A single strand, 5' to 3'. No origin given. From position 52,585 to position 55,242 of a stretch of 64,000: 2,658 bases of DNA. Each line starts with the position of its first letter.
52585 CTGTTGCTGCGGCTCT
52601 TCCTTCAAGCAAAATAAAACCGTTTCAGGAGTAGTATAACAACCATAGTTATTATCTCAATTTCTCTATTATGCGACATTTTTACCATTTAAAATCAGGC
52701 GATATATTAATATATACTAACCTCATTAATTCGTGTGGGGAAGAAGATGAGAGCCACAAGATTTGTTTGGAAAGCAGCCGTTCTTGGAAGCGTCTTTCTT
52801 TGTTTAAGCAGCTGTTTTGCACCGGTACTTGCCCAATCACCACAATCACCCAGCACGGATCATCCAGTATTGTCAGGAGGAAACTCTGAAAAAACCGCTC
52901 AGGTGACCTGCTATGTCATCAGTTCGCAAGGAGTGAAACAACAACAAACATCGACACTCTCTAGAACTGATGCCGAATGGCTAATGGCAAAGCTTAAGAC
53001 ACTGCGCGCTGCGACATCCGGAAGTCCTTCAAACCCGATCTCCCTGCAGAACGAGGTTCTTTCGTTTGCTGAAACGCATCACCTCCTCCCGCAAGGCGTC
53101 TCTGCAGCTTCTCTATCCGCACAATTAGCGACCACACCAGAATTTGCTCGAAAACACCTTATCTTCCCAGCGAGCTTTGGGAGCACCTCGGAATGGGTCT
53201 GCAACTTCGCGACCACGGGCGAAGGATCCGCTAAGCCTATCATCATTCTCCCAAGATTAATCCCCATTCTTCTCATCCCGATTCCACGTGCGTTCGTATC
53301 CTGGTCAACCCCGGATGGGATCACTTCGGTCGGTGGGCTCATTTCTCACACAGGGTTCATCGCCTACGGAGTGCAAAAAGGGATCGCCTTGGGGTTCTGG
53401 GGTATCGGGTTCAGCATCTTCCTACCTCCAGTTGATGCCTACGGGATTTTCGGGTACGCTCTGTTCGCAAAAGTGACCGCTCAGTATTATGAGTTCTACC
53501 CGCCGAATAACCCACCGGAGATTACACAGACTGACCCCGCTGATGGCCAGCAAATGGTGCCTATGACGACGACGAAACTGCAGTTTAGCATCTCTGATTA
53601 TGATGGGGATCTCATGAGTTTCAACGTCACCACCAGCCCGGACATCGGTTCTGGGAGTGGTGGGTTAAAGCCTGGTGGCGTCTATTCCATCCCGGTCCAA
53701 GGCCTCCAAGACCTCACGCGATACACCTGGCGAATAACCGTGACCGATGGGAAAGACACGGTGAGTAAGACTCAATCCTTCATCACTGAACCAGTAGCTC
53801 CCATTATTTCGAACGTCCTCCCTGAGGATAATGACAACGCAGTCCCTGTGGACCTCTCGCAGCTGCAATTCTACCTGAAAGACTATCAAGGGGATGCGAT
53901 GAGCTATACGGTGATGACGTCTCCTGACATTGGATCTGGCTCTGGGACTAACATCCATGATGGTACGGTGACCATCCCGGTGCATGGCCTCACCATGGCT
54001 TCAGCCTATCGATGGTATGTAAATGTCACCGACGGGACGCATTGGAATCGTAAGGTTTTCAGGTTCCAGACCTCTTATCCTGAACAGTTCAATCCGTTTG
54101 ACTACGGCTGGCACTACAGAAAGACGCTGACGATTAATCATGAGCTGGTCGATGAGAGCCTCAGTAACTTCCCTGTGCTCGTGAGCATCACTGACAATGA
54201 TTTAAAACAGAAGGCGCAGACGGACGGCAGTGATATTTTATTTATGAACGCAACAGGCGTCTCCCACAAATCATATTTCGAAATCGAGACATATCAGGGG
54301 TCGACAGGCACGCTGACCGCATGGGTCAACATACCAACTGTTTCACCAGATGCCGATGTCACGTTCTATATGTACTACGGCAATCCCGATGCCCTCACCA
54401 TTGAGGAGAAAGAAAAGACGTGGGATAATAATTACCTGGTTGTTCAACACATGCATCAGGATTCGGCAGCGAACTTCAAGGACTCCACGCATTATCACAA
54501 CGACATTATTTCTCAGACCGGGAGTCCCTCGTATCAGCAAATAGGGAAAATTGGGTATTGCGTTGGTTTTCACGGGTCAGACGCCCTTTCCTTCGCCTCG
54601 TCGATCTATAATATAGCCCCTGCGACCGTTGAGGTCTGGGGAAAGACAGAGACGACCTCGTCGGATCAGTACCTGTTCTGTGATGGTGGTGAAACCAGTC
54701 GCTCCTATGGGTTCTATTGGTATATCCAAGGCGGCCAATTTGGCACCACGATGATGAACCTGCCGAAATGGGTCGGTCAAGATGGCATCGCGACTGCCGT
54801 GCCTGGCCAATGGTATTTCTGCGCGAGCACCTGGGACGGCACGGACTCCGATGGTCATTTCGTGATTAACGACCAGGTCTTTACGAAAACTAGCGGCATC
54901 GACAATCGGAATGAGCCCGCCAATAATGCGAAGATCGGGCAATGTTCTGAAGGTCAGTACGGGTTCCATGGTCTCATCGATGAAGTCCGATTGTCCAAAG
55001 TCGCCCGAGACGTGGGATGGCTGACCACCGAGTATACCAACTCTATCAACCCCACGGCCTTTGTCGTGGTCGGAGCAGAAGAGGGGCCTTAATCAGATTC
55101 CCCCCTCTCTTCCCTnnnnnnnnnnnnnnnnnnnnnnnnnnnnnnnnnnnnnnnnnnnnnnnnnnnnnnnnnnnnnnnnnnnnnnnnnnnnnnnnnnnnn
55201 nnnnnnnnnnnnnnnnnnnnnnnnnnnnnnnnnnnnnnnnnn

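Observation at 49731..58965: Secreted-protein island next to tRNA-Met: divergent paralogs, a DUF2341-LamG giant protein, a zinc-ribbon MTase and a C39-like secreted protein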

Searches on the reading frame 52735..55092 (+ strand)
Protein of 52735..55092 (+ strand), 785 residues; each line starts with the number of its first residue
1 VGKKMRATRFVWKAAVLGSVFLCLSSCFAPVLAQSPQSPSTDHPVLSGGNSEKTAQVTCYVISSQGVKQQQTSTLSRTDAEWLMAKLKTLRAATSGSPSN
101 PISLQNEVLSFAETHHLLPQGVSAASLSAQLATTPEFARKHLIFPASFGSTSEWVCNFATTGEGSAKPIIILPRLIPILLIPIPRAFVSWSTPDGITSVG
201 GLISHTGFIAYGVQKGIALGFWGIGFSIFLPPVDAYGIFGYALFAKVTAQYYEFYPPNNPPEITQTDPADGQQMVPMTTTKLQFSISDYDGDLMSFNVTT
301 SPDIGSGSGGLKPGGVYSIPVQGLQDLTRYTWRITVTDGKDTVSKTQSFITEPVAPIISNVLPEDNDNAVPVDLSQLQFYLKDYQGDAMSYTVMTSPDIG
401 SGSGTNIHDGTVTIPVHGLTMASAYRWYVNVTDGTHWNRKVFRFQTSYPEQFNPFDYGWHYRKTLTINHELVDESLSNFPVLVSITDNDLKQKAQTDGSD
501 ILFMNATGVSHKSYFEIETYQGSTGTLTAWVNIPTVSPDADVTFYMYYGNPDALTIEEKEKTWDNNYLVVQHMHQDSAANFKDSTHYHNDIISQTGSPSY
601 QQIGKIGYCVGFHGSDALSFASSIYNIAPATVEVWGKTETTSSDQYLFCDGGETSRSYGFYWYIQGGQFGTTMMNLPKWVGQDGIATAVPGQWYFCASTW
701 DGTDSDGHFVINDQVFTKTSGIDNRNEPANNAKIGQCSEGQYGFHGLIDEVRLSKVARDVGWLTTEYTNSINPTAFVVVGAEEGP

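Call 5: search_protein_families(library=pfam, proteins=[window:52735-55092:+], max_evalue=0.01)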
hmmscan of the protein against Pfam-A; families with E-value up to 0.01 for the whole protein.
window:52735-55092:+ (785 aa): 2 families
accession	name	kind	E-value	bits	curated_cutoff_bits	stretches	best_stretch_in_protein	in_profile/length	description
PF13385.13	Laminin_G_3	-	1.7e-10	41.7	27.6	1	614-758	3-145/151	Concanavalin A-like lectin/glucanases superfamily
PF10102.14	DUF2341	-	2.3e-07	31.6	23.4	1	497-563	1-65/84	Domain of unknown function (DUF2341)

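Call 7: search_protein_families(library=ncbifam, proteins=[window:52735-55092:+], max_evalue=0.01)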
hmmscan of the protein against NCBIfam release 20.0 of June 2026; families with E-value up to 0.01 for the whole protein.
window:52735-55092:+ (785 aa): 0 families

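Call 26: find_homologous_proteins(query=window:52735-55092:+)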
Query window:52735-55092:+ (785 aa): 349 proteins with E <= 0.001 among 8000 candidates; the best 120 are listed.
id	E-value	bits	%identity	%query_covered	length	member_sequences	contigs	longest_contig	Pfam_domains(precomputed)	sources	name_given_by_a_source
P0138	0.0e+0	1348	75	100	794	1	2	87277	PF13385.14,PF10102.15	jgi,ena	-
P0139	0.0e+0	1055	61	97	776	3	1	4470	PF13385.14,PF10102.15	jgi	-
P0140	2.2e-283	960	58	94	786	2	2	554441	PF13385.14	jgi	jgi:hypothetical protein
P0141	1.2e-239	816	50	98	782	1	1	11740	PF13385.14,PF10102.15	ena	-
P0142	6.1e-236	803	49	99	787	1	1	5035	PF13385.14,PF10102.15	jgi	jgi:hypothetical protein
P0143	2.0e-233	795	49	99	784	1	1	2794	PF13385.14,PF10102.15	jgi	jgi:hypothetical protein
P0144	5.6e-232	790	49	99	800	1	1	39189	PF13385.14,PF10102.15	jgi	jgi:hypothetical protein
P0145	4.5e-230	784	50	93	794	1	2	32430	PF13385.14,PF10102.15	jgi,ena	-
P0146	4.5e-230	784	50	98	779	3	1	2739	PF13385.14,PF10102.15,PF00041.28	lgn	-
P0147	2.7e-228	778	48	99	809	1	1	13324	PF13385.14,PF10102.15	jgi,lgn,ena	-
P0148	3.2e-227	775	48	99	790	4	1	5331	PF13385.14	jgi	jgi:hypothetical protein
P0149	3.3e-225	768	47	100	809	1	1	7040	PF10102.15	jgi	jgi:hypothetical protein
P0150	7.7e-222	757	50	93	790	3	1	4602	PF13385.14,PF10102.15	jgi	jgi:hypothetical protein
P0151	1.7e-221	756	48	98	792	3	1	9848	PF13385.14,PF10102.15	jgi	-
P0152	1.5e-220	753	48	99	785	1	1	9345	PF13385.14,PF10102.15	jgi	jgi:hypothetical protein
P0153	2.9e-220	752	47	95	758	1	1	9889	PF13385.14,PF10102.15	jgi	jgi:hypothetical protein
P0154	6.4e-220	750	46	99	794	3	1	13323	PF13385.14,PF10102.15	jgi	-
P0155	8.9e-220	750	48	94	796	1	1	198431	PF13385.14,PF10102.15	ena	-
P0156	9.8e-220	750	49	94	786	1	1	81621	PF13385.14,PF10102.15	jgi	jgi:hypothetical protein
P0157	1.5e-219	749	57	74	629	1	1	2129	PF10102.15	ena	-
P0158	1.8e-218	746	47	100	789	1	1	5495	PF13385.14,PF10102.15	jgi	-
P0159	2.1e-217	742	47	98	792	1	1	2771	PF13385.14,PF10102.15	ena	-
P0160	3.5e-217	741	47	99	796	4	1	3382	PF13385.14,PF10102.15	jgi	-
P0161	1.0e-216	740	50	93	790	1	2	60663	PF13385.14,PF10102.15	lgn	-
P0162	1.6e-216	739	54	75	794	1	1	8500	PF10102.15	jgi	jgi:hypothetical protein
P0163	3.2e-216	738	50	94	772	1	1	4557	PF13385.14,PF10102.15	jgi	jgi:hypothetical protein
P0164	2.4e-215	735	47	97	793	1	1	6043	PF13385.14,PF10102.15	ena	-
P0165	2.5e-215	735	46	98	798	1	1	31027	PF13385.14,PF10102.15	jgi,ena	-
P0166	1.1e-214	733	47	98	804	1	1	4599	PF13385.14,PF10102.15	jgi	jgi:hypothetical protein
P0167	1.1e-214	733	49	94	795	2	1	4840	PF13385.14,PF10102.15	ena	-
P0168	2.5e-214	732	48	100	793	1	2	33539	PF13385.14,PF10102.15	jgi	jgi:hypothetical protein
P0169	8.7e-214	730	48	100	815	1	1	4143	PF13385.14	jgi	jgi:hypothetical protein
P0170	8.0e-213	727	46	99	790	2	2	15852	PF13385.14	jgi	jgi:hypothetical protein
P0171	9.3e-213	727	45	100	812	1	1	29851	PF13385.14,PF10102.15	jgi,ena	-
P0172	1.5e-211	723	47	98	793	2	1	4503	PF13385.14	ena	-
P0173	4.8e-211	721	45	100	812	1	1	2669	PF13385.14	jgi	jgi:hypothetical protein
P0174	7.0e-211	721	46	98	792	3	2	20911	PF13385.14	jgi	jgi:hypothetical protein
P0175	7.7e-211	720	46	98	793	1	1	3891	PF13385.14,PF10102.15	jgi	jgi:hypothetical protein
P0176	1.5e-210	719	58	69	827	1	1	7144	PF13385.14,PF10102.15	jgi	jgi:hypothetical protein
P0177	2.1e-210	719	46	99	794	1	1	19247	PF13385.14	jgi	-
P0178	8.2e-209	714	45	94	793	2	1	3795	PF13385.14,PF10102.15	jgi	-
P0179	3.5e-208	712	46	97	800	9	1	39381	PF07953.21,PF13385.14,PF10102.15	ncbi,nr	ncbi:MAG: DUF2341 domain-containing protein [Euryarchaeota archaeon]|nr:DUF2341 domain-containing pr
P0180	7.0e-208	711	46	99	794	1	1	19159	PF13385.14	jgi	-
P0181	9.5e-208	710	45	99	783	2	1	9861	PF13385.14,PF10102.15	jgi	jgi:hypothetical protein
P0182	2.5e-207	709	47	94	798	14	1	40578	PF13385.14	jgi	jgi:hypothetical protein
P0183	7.2e-207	707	45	100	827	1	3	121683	PF13385.14,PF10102.15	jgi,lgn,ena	jgi:flagellar basal body-associated protein FliL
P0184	9.7e-207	707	44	99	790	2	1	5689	PF13385.14,PF10102.15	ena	-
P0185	4.2e-206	705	44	100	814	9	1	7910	PF13385.14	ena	-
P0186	9.8e-205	700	45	98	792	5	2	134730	PF13385.14,PF10102.15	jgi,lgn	-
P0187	1.5e-204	700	45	98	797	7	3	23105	PF13385.14,PF10102.15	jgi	jgi:hypothetical protein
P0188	1.7e-204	699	45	97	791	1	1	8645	PF13385.14,PF10102.15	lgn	-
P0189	3.1e-204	699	46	98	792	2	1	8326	PF13385.14,PF10102.15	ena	-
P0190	5.6e-204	698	46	93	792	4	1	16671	PF13385.14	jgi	-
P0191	5.8e-204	698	45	97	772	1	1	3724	PF13385.14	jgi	jgi:hypothetical protein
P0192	2.7e-203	695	46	97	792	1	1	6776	PF13385.14,PF10102.15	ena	-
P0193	3.8e-203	695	45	100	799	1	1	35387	PF13385.14,PF10102.15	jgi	jgi:hypothetical protein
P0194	7.8e-203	694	45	100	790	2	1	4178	PF13385.14,PF10102.15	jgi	jgi:hypothetical protein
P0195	1.5e-202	693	46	94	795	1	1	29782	PF13385.14,PF10102.15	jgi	jgi:hypothetical protein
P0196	2.7e-202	692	45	98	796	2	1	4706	PF13385.14,PF10102.15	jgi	jgi:hypothetical protein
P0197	6.0e-202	691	45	94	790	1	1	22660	PF13385.14,PF10102.15,PF00041.28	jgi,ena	-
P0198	8.4e-202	691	46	100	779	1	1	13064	PF13385.14,PF10102.15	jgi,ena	-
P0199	2.1e-201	689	47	98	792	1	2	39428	PF13385.14,PF10102.15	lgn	-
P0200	2.1e-201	689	45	98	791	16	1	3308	PF13385.14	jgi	jgi:hypothetical protein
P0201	2.4e-201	689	47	94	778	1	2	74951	PF13385.14,PF10102.15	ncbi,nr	ncbi:MAG: DUF2341 domain-containing protein [Thermoplasmata archaeon]|nr:DUF2341 domain-containing p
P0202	3.3e-201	689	45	97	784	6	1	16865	PF13385.14,PF10102.15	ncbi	-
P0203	4.3e-201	688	46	97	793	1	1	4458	PF13385.14,PF10102.15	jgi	jgi:hypothetical protein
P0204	2.5e-200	686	45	97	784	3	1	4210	PF13385.14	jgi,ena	-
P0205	4.8e-198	678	44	100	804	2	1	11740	PF13385.14,PF10102.15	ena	-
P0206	2.0e-197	676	44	99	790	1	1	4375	PF13385.14,PF10102.15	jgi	jgi:hypothetical protein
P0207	5.5e-197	675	47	90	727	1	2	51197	PF13385.14,PF10102.15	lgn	-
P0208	2.1e-196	673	45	93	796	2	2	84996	PF13385.14,PF10102.15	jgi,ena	-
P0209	2.6e-195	669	45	93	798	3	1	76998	PF13385.14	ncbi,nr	ncbi:MAG: hypothetical protein IMZ43_09105 [Thermoplasmata archaeon]|nr:hypothetical protein [Thermo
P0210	2.7e-195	669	46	93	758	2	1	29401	PF13385.14,PF10102.15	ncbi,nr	ncbi:MAG TPA: DUF2341 domain-containing protein [Candidatus Thermoplasmatota archaeon]|nr:DUF2341 do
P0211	3.6e-195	669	43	99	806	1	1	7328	PF13385.14,PF10102.15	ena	-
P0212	1.2e-194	667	44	98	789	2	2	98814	PF13385.14,PF10102.15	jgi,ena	jgi:hypothetical protein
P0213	1.8e-194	666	45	93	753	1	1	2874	PF13385.14,PF10102.15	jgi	jgi:hypothetical protein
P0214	9.9e-194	664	43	100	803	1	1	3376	PF13385.14,PF10102.15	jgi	jgi:hypothetical protein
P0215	1.1e-193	664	44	100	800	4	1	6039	PF13385.14,PF10102.15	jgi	-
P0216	1.2e-193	664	45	97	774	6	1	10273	PF13385.14,PF10102.15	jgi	-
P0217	5.9e-193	661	45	92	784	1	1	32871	PF13385.14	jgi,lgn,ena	-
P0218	1.3e-192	660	43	99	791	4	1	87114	PF13385.14,PF10102.15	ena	-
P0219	3.2e-192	659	45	94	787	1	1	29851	PF13385.14,PF10102.15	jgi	-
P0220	9.7e-192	657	45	97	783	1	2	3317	PF13385.14,PF10102.15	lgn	-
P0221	1.5e-189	650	47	80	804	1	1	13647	PF10102.15,PF00041.28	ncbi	-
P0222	2.6e-189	649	43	100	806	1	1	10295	PF13385.14,PF10102.15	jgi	jgi:hypothetical protein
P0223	6.6e-189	648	42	100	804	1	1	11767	PF13385.14,PF10102.15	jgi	jgi:hypothetical protein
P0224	1.0e-188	647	50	78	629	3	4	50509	PF13385.14,PF10102.15,PF00041.28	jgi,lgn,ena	-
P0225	1.7e-188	646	43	97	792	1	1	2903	PF13385.14,PF10102.15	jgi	-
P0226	5.1e-188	645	43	97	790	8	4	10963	PF07953.21,PF13385.14,PF10102.15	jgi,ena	jgi:hypothetical protein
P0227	6.3e-188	645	43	94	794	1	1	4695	PF13385.14,PF10102.15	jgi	-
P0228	9.8e-188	644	43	99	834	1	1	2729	PF13385.14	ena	-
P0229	3.2e-187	642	43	97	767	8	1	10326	PF13385.14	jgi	-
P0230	5.8e-187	641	43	98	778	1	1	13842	PF13385.14,PF10102.15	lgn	-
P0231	1.7e-186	640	42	99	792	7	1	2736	PF07953.21,PF13385.14,PF10102.15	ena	-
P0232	2.0e-186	640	45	80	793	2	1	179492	PF13385.14,PF10102.15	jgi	jgi:hypothetical protein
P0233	5.6e-186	638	43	99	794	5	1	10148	PF13385.14,PF10102.15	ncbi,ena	-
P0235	3.2e-185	636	43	97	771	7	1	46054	PF13385.14,PF10102.15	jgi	-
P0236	3.2e-184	632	43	93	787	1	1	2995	PF07953.21,PF13385.14,PF10102.15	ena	-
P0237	3.5e-184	632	42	99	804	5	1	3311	PF13385.14,PF10102.15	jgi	-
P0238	5.6e-184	632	42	99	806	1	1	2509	PF13385.14,PF10102.15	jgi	jgi:hypothetical protein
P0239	7.0e-184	631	43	99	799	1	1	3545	PF13385.14,PF10102.15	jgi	-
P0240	4.0e-183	629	44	98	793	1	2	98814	PF13385.14,PF10102.15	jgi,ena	jgi:hypothetical protein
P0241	6.0e-183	628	41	99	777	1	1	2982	PF13385.14,PF10102.15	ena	-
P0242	8.1e-183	628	42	100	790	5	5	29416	PF07953.21,PF13385.14,PF10102.15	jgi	-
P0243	1.5e-182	627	44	94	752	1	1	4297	PF13385.14,PF10102.15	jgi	jgi:hypothetical protein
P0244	2.5e-182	626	43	93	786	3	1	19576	PF13385.14,PF10102.15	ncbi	-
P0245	1.7e-181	623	42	98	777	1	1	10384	PF13385.14,PF10102.15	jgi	jgi:Concanavalin A-like lectin/glucanases superfamily/Domain of unknown function (DUF2341)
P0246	2.7e-181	623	41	99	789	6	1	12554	PF13385.14,PF10102.15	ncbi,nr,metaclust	ncbi:protein of unknown function (DUF2341) [Thermoplasmatales archaeon SCGC AB-540-F20]|nr:protein o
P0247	3.8e-181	622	41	98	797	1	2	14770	PF13385.14,PF10102.15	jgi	-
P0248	5.1e-181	622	40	99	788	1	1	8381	PF13385.14,PF10102.15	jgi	jgi:hypothetical protein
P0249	6.0e-181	622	42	98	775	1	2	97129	PF13385.14,PF10102.15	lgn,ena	-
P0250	8.3e-181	621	41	100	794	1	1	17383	PF13385.14,PF10102.15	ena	-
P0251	1.4e-180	620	41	100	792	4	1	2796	PF07953.21,PF13385.14,PF10102.15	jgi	-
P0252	1.8e-180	620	42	100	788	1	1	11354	PF07953.21,PF13385.14,PF10102.15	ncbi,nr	ncbi:MAG TPA: DUF2341 domain-containing protein [Candidatus Thermoplasmatota archaeon]|nr:DUF2341 do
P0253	1.9e-180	620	42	99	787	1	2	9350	PF13385.14,PF10102.15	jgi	-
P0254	3.1e-180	619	42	93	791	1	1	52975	PF13385.14,PF10102.15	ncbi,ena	-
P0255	7.4e-180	618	41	99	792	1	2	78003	PF13385.14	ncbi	-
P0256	8.7e-180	618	42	98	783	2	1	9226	PF13385.14,PF10102.15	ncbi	-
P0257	2.7e-179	616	40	99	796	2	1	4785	PF13385.14,PF10102.15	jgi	-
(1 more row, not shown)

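Call 28: find_encoding_contigs(protein=P0140, flank=10000, max_places=2)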
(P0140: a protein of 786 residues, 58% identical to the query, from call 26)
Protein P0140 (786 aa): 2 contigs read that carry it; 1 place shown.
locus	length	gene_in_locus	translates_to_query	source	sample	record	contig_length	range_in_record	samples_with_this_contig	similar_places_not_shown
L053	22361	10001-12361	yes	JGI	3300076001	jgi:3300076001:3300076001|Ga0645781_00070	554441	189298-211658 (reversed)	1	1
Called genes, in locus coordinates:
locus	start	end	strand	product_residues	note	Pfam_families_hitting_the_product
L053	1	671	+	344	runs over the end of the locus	PF26466:DNA_primase_lrg_N (faint), PF04104:DNA_primase_lrg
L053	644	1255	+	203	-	PF02223:Thymidylate_kin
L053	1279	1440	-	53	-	-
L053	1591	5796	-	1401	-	PF03104:DNA_pol_B_exo1 (weak), PF00136:DNA_pol_B (faint), PF14890:Intein_splicing, PF14528:LAGLIDADG_3 (faint)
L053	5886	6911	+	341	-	PF00850:Hist_deacetyl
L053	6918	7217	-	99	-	-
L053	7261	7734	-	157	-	PF01467:CTP_transf_like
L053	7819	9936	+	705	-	PF13229:Beta_helix, PF05048:NosD, PF13229:Beta_helix, PF05048:NosD, PF13229:Beta_helix, PF00801:PKD, PF18911:PKD_4, PF00801:PKD, +3 more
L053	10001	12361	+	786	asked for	PF13385:Laminin_G_3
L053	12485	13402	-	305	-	PF13240:Zn_Ribbon_1 (weak)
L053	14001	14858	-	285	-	PF13240:Zn_Ribbon_1 (weak)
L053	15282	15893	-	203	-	PF18955:DUF5698, PF10035:DUF2179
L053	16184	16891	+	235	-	PF04654:DUF599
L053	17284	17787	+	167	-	-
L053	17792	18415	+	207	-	-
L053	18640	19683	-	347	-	PF12847:Methyltransf_18 (faint), PF18093:Trm5_N, PF25133:TYW2_N_2, PF02475:TRM5-TYW2_MTfase, PF05175:MTS, PF06325:PrmA (weak), PF13649:Methyltransf_25 (weak), PF13847:Methyltransf_31, +1 more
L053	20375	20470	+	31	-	-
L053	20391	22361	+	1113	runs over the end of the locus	-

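Call 62: predict_structure(alignment_id=A3)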
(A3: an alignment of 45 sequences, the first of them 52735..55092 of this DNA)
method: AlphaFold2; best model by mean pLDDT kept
length: 785 residues; sequences in the alignment: 45
mean_pLDDT: 74.8   pTM: 0.56
mean pLDDT of the five models: 74.8, 74.6, 74.3, 72.5, 72.2
residues with pLDDT >= 90: 302; 70-90: 240; 50-70: 72; < 50: 171
segments of 3 or more residues with pLDDT < 50: 1-13, 27-51, 64-67, 97-99, 133-255
pLDDT, mean of each block of 10 residues (from residue 1): 38 55 49 31 29 71 56 83 84 59 80 86 80 41 27 26 32 34 33 30 31 31 36 35 35 57 92 89 91 90 87 87 87 91 92 87 88 92 90 94 91 93 92 90 90 94 97 96 96 94 95 93 95 96 97 87 90 73 87 79 89 88 74 93 87 65 86 57 77 92 82 86 63 81 90 92 96 96 83
secondary structure, 60 per line:
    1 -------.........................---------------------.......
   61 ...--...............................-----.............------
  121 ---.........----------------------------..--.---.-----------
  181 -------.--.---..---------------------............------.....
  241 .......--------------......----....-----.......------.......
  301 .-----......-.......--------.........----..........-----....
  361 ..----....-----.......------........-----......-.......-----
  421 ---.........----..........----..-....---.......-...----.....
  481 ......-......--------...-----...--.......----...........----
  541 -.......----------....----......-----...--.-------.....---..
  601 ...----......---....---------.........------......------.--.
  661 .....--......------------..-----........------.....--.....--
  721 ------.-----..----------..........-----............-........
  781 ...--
elements in order (helices of 4 or more, strands of 3 or more residues): H8-32 E54-63 E66-76 H77-96 H102-114 H124-132 E218-229 E236-247 E262-267 E272-275 E281-287 E294-301 E307-312 E314-320 E329-337 E342-351 E357-362 E367-370 E376-382 E389-396 E402-407 E409-415 E424-432 E437-446 H454-457 E461-467 E476-486 H488-493 E502-504 E510-512 E515-521 E526-536 E542-548 H559-562 E567-572 E591-595 E599-603 E608-613 E617-620 E630-638 E645-650 E660-665 E668-673 E693-700 E707-711 E714-718 E745-754 H760-771 H773-776 E777-783
